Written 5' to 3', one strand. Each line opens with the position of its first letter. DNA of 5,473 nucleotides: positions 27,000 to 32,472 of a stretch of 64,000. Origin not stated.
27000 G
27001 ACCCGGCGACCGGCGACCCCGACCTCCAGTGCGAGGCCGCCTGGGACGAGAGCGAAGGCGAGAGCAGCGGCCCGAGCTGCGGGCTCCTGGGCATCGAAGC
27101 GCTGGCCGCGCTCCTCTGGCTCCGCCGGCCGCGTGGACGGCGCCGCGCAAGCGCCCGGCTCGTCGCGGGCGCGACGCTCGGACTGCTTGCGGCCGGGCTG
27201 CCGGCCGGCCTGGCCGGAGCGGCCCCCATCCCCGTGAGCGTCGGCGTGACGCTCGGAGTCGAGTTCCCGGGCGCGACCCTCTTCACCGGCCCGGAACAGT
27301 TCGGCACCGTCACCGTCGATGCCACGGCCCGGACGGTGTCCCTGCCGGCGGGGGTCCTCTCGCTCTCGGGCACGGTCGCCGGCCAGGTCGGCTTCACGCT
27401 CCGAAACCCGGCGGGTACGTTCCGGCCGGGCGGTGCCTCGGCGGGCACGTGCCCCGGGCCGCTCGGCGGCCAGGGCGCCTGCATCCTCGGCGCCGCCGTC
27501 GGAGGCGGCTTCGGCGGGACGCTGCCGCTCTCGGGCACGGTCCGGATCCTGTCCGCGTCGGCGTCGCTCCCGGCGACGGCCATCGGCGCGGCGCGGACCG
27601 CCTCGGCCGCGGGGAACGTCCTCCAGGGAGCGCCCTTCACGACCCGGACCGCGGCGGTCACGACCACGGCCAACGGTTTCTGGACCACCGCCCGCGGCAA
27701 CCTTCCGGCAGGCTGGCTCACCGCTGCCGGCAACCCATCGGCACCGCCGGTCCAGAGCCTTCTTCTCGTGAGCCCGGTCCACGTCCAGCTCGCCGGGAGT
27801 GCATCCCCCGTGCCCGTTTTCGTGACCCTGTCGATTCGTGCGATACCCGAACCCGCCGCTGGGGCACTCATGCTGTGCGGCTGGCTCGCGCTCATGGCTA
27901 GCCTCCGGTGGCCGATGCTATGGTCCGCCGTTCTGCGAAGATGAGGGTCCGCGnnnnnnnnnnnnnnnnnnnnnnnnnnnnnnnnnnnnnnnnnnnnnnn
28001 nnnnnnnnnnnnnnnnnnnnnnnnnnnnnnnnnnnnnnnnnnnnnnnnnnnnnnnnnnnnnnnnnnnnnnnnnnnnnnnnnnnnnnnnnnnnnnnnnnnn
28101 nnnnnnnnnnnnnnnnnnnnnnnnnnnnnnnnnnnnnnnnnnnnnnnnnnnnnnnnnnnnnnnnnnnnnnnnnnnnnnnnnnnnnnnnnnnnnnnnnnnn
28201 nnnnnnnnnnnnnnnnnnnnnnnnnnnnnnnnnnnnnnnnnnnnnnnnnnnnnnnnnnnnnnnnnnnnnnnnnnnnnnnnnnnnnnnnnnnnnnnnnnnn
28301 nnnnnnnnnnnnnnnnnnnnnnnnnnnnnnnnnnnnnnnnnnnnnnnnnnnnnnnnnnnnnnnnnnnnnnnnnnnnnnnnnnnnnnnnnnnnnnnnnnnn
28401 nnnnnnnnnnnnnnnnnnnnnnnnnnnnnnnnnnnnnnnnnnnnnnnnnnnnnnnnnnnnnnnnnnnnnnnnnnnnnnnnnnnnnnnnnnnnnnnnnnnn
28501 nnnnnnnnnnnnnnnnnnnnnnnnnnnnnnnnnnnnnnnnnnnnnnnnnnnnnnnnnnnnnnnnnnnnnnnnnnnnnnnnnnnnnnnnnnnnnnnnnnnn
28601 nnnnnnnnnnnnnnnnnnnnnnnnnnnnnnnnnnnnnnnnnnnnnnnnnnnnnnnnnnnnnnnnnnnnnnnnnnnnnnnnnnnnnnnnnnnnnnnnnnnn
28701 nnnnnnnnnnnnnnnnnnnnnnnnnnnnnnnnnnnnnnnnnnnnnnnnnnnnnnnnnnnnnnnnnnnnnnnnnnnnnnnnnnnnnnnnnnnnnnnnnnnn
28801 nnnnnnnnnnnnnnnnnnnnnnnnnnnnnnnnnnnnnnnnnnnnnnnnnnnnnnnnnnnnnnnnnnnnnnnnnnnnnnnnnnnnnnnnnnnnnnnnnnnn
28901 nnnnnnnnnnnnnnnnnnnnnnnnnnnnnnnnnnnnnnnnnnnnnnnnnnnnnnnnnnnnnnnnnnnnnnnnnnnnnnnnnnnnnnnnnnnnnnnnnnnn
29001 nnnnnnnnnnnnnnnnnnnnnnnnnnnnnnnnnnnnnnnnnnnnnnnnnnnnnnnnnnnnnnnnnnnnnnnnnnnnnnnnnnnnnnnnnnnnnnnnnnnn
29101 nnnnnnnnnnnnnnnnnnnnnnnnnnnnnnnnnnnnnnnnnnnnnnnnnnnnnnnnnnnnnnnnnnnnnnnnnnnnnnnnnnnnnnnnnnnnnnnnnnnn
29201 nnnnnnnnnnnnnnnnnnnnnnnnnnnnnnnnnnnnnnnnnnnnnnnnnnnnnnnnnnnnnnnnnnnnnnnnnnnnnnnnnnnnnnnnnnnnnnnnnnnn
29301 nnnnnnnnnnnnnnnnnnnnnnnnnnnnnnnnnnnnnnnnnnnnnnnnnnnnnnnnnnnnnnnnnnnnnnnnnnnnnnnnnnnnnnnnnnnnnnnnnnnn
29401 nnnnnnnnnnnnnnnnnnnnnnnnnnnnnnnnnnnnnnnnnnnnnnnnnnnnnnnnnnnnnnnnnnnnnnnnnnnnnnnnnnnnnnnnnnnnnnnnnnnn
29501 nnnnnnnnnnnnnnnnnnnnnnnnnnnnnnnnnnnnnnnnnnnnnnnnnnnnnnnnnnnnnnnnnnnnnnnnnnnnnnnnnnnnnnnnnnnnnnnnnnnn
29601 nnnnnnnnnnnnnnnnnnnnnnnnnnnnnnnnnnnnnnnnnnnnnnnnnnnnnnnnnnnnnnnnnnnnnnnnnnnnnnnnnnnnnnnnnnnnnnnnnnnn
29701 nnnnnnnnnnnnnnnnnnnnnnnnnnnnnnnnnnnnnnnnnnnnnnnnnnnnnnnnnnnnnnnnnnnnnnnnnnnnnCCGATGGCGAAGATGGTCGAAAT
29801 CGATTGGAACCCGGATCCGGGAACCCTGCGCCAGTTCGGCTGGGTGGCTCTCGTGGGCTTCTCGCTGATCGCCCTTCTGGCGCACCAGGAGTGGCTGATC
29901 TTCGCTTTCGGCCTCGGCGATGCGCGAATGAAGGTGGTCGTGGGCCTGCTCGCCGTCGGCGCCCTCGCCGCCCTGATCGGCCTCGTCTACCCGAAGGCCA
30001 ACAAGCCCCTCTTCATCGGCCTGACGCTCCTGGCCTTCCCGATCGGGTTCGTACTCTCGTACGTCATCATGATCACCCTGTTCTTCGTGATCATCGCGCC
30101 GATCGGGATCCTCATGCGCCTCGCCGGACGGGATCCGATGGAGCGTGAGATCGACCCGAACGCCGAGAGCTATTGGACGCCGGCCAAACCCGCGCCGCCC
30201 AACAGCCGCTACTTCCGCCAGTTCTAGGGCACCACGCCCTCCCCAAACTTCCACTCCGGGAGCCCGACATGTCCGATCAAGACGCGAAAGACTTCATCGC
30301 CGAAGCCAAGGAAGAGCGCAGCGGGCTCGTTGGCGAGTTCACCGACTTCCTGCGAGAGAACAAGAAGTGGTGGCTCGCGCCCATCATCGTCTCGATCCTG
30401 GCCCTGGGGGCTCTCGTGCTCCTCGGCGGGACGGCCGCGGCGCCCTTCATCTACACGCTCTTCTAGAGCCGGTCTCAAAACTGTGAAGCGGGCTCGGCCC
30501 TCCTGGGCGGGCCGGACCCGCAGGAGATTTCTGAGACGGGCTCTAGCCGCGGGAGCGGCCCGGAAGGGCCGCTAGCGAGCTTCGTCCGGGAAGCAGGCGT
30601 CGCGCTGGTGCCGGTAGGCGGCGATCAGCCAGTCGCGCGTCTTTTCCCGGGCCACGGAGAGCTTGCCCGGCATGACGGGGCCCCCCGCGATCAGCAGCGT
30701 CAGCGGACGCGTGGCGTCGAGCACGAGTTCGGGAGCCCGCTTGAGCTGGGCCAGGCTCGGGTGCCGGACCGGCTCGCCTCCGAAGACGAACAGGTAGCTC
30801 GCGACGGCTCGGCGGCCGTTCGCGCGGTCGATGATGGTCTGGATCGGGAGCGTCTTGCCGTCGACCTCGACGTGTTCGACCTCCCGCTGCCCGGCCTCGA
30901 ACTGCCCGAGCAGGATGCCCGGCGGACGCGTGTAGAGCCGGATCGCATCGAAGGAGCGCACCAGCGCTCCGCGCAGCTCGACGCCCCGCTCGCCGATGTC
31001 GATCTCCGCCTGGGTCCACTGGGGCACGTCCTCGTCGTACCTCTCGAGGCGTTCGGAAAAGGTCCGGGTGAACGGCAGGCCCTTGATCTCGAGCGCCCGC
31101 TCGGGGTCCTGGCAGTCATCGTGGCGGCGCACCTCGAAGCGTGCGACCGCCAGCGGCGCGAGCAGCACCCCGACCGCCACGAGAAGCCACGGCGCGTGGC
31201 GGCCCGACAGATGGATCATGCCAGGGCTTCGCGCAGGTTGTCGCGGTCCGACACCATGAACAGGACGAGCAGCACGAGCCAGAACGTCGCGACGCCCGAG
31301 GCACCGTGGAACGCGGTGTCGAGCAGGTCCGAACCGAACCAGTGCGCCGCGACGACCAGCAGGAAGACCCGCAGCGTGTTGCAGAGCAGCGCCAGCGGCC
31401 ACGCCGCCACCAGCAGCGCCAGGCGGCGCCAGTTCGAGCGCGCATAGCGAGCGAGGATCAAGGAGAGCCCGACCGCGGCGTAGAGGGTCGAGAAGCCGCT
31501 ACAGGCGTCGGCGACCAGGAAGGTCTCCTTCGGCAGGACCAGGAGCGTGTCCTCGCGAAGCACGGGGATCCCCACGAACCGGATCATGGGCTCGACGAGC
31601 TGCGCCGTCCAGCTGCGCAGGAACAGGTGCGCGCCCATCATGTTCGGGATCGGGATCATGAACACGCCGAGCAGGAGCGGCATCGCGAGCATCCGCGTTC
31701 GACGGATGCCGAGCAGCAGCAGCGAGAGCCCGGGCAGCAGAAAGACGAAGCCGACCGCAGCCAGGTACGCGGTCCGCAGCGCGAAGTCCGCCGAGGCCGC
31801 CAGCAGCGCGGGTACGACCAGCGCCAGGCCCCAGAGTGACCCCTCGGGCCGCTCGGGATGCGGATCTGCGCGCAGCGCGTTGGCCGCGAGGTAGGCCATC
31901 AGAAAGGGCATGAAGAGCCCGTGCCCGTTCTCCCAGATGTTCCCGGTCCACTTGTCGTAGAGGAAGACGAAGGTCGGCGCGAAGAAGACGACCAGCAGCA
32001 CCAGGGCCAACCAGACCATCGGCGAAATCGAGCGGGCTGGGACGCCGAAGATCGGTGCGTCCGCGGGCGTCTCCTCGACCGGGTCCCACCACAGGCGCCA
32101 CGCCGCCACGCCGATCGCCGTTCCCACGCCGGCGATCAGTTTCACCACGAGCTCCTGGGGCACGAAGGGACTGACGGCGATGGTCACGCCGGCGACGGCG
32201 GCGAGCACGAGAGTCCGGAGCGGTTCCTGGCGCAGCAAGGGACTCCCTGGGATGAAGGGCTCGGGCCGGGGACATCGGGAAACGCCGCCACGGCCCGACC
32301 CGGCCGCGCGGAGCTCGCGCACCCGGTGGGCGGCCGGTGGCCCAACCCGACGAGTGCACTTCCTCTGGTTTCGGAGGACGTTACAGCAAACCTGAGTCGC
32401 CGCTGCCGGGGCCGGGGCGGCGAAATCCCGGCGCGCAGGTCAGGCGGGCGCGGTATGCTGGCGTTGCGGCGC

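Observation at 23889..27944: Giant multi-propeller secreted protein with two sorting-signal-like modules in one ORF: an internal Cys/TM/Arg-cluster and a terminal PEP-CTERM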

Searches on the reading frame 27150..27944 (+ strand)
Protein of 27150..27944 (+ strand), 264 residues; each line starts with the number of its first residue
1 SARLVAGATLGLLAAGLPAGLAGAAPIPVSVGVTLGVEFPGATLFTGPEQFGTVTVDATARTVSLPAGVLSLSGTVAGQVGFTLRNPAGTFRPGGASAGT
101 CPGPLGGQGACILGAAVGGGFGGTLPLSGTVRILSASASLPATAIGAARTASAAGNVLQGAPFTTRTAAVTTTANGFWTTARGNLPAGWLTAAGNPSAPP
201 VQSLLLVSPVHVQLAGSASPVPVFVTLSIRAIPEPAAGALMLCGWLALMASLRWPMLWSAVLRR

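Call 5: search_protein_families(library=ncbifam, proteins=[window:27150-27944:+], max_evalue=10)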
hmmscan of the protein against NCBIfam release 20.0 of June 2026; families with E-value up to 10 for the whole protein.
window:27150-27944:+ (264 aa): 0 families

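Call 11: search_protein_families(library=pfam, proteins=[window:27150-27944:+], max_evalue=10)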
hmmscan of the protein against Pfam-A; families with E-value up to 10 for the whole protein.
window:27150-27944:+ (264 aa): 0 families

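Call 41: find_homologous_proteins(query=window:27201-27944:+, max_evalue=0.001)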
Query window:27201-27944:+ (247 aa): 3 proteins with E <= 0.001 among 8000 candidates.
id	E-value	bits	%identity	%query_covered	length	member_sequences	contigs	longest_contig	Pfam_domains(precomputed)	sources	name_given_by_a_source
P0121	9.9e-65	237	59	93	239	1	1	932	-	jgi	jgi:hypothetical protein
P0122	2.1e-20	92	40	93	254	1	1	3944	-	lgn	-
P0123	5.0e-20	90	38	47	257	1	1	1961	-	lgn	-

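Call 43: find_encoding_contigs(protein=P0122, flank=5000, max_places=2)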
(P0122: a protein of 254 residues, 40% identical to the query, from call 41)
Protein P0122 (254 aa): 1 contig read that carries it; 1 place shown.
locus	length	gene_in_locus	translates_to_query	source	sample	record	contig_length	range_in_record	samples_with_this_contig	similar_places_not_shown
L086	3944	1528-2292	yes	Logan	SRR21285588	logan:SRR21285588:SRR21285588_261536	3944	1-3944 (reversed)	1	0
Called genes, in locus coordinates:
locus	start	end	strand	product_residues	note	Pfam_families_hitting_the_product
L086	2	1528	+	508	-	?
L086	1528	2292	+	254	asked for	-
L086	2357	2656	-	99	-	-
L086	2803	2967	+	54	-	PF04454:Linocin_M18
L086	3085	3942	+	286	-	?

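Call 44: find_encoding_contigs(protein=P0123, flank=5000, max_places=2)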
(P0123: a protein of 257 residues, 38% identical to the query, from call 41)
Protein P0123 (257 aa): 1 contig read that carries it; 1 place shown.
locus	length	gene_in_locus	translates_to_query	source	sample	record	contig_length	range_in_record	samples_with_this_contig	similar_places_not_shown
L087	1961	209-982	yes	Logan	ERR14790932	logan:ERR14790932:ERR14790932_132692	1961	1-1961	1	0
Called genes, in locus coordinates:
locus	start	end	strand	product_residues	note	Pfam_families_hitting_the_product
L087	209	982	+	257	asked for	-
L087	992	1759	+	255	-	-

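Call 69: search_protein_families(library=ncbifam, proteins=[P0122], max_evalue=0.01)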
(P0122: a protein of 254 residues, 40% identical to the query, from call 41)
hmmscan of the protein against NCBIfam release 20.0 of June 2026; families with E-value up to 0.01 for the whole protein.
P0122 (254 aa): 2 families
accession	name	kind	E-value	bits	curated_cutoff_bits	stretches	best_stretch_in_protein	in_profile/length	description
TIGR02595.1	PEP_CTERM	domain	4.1e-05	24.1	16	1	228-251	1-24/24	PEP-CTERM sorting domain-containing protein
NF038129.1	PEP_NF038129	equivalog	0.0049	16.7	65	1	227-251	170-194/194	NF038129 family PEP-CTERM protein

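Call 82: predict_structure(alignment_id=A6)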
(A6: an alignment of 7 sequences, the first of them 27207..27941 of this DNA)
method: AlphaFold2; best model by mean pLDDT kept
length: 245 residues; sequences in the alignment: 7
mean_pLDDT: 63.2   pTM: 0.58
mean pLDDT of the five models: 63.2, 60.4, 59.4, 53.1, 52.6
residues with pLDDT >= 90: 0; 70-90: 112; 50-70: 71; < 50: 62
segments of 3 or more residues with pLDDT < 50: 1-4, 76-101, 145-168, 180-182
pLDDT, mean of each block of 10 residues (from residue 1): 61 77 71 79 77 71 77 51 43 42 65 67 65 70 48 40 42 50 61 72 73 63 74 76 70
secondary structure, 60 per line:
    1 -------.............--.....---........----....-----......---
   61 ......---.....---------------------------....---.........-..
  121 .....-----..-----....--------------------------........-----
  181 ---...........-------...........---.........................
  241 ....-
elements in order: E8-20 E23-27 E31-38 E43-46 E52-57 E61-66 E70-74 E102-105 E109-114 E119-122 E138-141 H168-175 E184-194 E202-212 H216-244

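Call 91: search_protein_families(library=pfam, proteins=[window:27207-27941:+, P0122], max_evalue=1)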
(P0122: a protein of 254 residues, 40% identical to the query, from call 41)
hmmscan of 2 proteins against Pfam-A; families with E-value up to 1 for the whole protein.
window:27207-27941:+ (245 aa): 0 families

P0122 (254 aa): 2 families
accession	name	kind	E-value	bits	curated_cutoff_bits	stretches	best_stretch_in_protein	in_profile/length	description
PF07589.16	PEP-CTERM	-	6.3e-05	23.3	20.7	1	228-250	2-24/24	PEP-CTERM motif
PF02527.21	GidB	-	0.12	12.2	27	1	192-208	55-71/184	rRNA small subunit methyltransferase G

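Call 95: fold_search(model_id=the predicted structure, library=pdb)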
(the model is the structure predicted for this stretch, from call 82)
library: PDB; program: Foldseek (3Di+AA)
matches with E <= 10: 365; with E <= 0.001: 0
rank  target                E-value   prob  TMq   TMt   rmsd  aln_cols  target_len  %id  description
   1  1r0u                  1.1e-02  0.57  0.22  0.32   9.5       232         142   10  Crystal structure of ywiB protein from Bacillus subtilis (released 2003-12-30)
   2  6le0_C                2.6e-02  0.06  0.09  0.10  18.5       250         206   13  A nonspecific heme-binding cyclase catalyzes [4 + 2] cycloaddition during neoabyssomicin biosynthesis (released 2020-11-25)
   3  9is4_O                3.1e-02  0.21  0.20  0.22  13.7       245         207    8  Cryo-EM structure of a TEF30-associated intermediate C2S-type PSII-LHCII supercomplex from Chlamydomonas reinhardtii (released 2025-05-21)
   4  5xnl_O                3.3e-02  0.20  0.21  0.20  17.1       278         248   10  Structure of stacked C2S2M2-type PSII-LHCII supercomplex from Pisum sativum (released 2017-09-20)
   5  7oui_O                3.9e-02  0.20  0.18  0.21  14.6       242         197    8  Structure of C2S2M2-type Photosystem supercomplex from Arabidopsis thaliana (digitonin-extracted) (released 2021-08-18)
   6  6ymn_BBB              3.9e-02  0.04  0.09  0.10  17.7       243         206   12  Crystal structure of the Diels Alderase AbmU from Streptomyces koyangensis (released 2021-04-21)
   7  6ymn_DDD              4.1e-02  0.04  0.09  0.10  17.9       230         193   11  Crystal structure of the Diels Alderase AbmU from Streptomyces koyangensis (released 2021-04-21)
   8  7sfp                  4.3e-02  0.30  0.21  0.29   9.8       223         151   12  Crystal structure of OssO, a spirocyclase involved in the biosynthesis of ossamycin (released 2022-08-17)
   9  9i4t_O                4.9e-02  0.18  0.21  0.21  16.9       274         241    9  Photosystem II from Arabidopsis thaliana (released 2026-03-25)
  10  2axt_O                6.4e-02  0.10  0.18  0.18  23.3       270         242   10  Crystal Structure of Photosystem II from Thermosynechococcus elongatus (released 2005-12-27)
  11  6kad_O                7.6e-02  0.14  0.20  0.21  18.4       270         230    9  Cryo-EM structure of the C2S2M2L2-type PSII-LHCII supercomplex from Chlamydomonas reihardtii (released 2019-10-23)
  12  8xr6_O                7.6e-02  0.09  0.18  0.17  22.6       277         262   10  Cryo-EM structure of cryptophyte photosystem II (released 2024-06-19)
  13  6jlu_O                8.0e-02  0.12  0.20  0.20  18.3       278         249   11  Structure of PSII-FCP supercomplex from a centric diatom Chaetoceros gracilis at 3.02 angstrom resolution (released 2019-07-31)
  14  6le0_D                8.0e-02  0.03  0.09  0.11  17.5       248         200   13  A nonspecific heme-binding cyclase catalyzes [4 + 2] cycloaddition during neoabyssomicin biosynthesis (released 2020-11-25)
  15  6ymn_CCC              9.5e-02  0.03  0.09  0.10  17.6       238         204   12  Crystal structure of the Diels Alderase AbmU from Streptomyces koyangensis (released 2021-04-21)
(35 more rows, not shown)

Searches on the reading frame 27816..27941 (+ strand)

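Call 10: search_protein_families(library=ncbifam, proteins=[window:27816-27941:+], max_evalue=10)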
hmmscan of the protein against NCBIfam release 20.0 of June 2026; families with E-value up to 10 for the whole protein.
seq(42 aa): 7 families
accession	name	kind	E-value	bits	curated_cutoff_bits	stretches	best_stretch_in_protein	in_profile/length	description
NF038129.1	PEP_NF038129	equivalog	0.0032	17.3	65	1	6-31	167-192/194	NF038129 family PEP-CTERM protein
NF038126.1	PEP_CTERM_FxDxF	subfamily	0.0033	17.7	50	1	4-28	136-159/165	FxDxF family PEP-CTERM protein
NF038120.1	PEP_CTERM_QFxxD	subfamily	0.014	15.3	80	1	5-29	188-212/215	NF038120 family PEP-CTERM protein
NF033554.9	floc_PepA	equivalog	0.046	13.5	80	1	6-31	233-258/261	flocculation-associated PEP-CTERM protein PepA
NF038118.1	PEP_CTERM_CCXG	equivalog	0.058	13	90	1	8-31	174-197/199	CCXG family PEP-CTERM protein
NF041927.1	Xrt_dep_XDP1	equivalog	0.093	12.7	125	1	9-29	218-238/242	exosortase-dependent surface protein XDP1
NF038124.1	PEP_CTERM_TLD_A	exception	0.12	11.9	100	1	5-27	206-228/235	PEP_CTERM-anchored TLD domain-containing protein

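Call 11: search_protein_families(library=pfam, proteins=[window:27816-27941:+], max_evalue=10)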
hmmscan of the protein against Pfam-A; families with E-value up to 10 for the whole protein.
seq(42 aa): 0 families

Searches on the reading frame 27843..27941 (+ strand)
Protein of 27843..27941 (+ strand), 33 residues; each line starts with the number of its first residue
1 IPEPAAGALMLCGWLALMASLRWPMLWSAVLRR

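Call 10: search_protein_families(library=ncbifam, proteins=[window:27843-27941:+], max_evalue=10)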
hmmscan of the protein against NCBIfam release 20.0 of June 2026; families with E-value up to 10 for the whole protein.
seq(33 aa): 7 families
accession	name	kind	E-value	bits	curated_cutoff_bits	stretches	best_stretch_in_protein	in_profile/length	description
NF035944.1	PEPxxWA-CTERM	domain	0.045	13.7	35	1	1-13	1-13/24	PEPxxWA-CTERM sorting domain-containing protein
NF038129.1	PEP_NF038129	equivalog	0.11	12.3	65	1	1-22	171-192/194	NF038129 family PEP-CTERM protein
NF041927.1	Xrt_dep_XDP1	equivalog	0.21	11.5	125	1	1-20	219-238/242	exosortase-dependent surface protein XDP1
NF038126.1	PEP_CTERM_FxDxF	subfamily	0.22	11.8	50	1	1-20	142-160/165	FxDxF family PEP-CTERM protein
NF038120.1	PEP_CTERM_QFxxD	subfamily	0.28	11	80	1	1-20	193-212/215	NF038120 family PEP-CTERM protein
NF033554.9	floc_PepA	equivalog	0.53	10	80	1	1-22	237-258/261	flocculation-associated PEP-CTERM protein PepA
TIGR02595.1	PEP_CTERM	domain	0.61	11.1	16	1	1-17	1-15/24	PEP-CTERM sorting domain-containing protein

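Call 11: search_protein_families(library=pfam, proteins=[window:27843-27941:+], max_evalue=10)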
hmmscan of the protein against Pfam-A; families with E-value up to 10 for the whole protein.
seq(33 aa): 0 families

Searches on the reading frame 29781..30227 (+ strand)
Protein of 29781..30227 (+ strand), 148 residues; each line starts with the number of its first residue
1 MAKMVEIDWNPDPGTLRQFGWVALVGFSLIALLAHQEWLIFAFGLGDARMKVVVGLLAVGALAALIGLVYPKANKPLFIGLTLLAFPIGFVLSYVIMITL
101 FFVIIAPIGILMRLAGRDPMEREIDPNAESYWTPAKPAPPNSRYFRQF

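Call 9: search_protein_families(library=pfam, proteins=[window:29781-30227:+], max_evalue=0.01)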
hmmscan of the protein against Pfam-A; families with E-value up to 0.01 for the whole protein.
window:29781-30227:+ (148 aa): 1 family
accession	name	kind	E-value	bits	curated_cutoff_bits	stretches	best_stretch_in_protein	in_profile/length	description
PF19588.4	SxtJ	-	2.1e-06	28.8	24.4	1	16-120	3-98/99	Saxitoxin biosynthesis operon protein SxtJ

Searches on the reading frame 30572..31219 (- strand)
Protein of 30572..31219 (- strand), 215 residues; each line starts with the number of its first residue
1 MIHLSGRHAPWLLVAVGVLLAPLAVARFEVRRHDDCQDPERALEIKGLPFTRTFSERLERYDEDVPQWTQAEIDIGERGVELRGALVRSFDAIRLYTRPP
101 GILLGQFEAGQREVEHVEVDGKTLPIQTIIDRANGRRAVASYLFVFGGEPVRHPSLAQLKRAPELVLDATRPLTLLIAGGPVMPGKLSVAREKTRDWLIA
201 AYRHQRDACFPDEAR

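Call 69: search_protein_families(library=ncbifam, proteins=[window:30572-31219:-], max_evalue=0.01)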
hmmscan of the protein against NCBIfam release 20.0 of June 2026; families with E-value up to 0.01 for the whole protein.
window:30572-31219:- (215 aa): 0 families

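Call 87: search_protein_families(library=pfam, proteins=[window:30572-31219:-], max_evalue=0.001)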
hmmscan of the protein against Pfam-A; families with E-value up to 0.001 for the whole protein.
window:30572-31219:- (215 aa): 0 families

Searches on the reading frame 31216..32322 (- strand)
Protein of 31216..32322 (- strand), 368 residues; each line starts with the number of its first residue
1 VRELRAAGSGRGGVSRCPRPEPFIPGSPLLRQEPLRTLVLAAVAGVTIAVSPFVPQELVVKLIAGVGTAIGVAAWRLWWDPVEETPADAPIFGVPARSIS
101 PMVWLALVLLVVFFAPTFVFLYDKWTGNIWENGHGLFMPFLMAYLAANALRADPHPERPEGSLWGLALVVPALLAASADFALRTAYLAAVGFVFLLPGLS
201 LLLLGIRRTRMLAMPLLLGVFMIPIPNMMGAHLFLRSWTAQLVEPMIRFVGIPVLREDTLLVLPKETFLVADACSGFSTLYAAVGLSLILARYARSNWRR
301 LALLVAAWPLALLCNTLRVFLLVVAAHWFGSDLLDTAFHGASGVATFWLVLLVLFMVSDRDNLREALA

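Call 9: search_protein_families(library=pfam, proteins=[window:31216-32322:-], max_evalue=0.01)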
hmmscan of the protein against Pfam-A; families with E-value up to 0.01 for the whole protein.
window:31216-32322:- (368 aa): 1 family
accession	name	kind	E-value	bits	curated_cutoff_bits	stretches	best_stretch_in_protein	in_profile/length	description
PF09721.15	Exosortase_EpsH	-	2.4e-50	171.7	25.7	1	107-357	1-250/254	Transmembrane exosortase (Exosortase_EpsH)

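Call 10: search_protein_families(library=ncbifam, proteins=[window:31216-32322:-], max_evalue=10)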
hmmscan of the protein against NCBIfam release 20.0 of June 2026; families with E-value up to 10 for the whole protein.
window:31216-32322:- (368 aa): 15 families
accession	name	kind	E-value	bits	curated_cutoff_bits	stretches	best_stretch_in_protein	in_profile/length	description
TIGR03109.2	exosort_XrtA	exception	7e-43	146.9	208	1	103-359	3-257/261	exosortase A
TIGR02602.1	8TM_EpsH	subfamily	1.3e-36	126.3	105.55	1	134-357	12-236/241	exosortase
TIGR04152.1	exosort_VPLPA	exception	3e-34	118.9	400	1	131-357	9-238/486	VPLPA-CTERM-specific exosortase XrtD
NF038142.1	exosort_XrtW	exception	8.3e-33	113.5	425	1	103-358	5-262/494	exosortase W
NF035943.2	exosort_XrtV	exception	1.9e-26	93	313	1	103-358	5-263/270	exosortase V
TIGR03113.1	exosort_XrtB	exception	1.1e-20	74.4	275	1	104-357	1-260/268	exosortase B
TIGR04178.1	exo_archaeo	signature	3.5e-15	56.1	23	1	269-357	2-90/97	exosortase/archaeosortase family protein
TIGR04151.1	exosort_VPDSG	exception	3.7e-14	52.8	300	1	180-356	113-294/306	VPDSG-CTERM-specific exosortase XrtC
NF033464.1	cyanoexo_CrtC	exception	8.7e-13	48.5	225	1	103-355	8-268/278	cyanoexosortase C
TIGR03763.1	cyanoexo_CrtA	exception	5.6e-08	32.6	150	1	165-357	65-254/260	cyanoexosortase A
TIGR03762.1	archaeo_artC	exception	1.1e-07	31.9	100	1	246-355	155-268/274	archaeosortase C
TIGR04476.1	exosort_XrtN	exception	4.1e-07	29.5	200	1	106-352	7-237/406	exosortase N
TIGR04156.1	cyanoexo_CrtB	exception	5.3e-07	29.4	300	1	105-356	5-261/280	cyanoexosortase B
TIGR04489.1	exosort_XrtO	exception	5.8e-05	22.1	250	1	179-351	72-248/451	exosortase O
NF050190.1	exosort_XrtZ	exception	0.061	11.8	475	1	234-356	23-143/460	exosortase Z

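Call 83: find_related_loci(query=window:31216-32205:-, collection=metagenome_contigs, flank=10000)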
Query window:31216-32205:- (329 aa) in metagenome_contigs; peptide patterns used: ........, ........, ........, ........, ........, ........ (x = any residue, [..] = any of these).
248 stretches matched a pattern; 2 encode a relative of the query (tblastn E <= 1e-3); 2 distinct loci.
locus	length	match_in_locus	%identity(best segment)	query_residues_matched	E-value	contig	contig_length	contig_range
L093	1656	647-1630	70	1-329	8e-146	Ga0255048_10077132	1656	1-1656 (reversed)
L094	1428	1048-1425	55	1-127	4e-33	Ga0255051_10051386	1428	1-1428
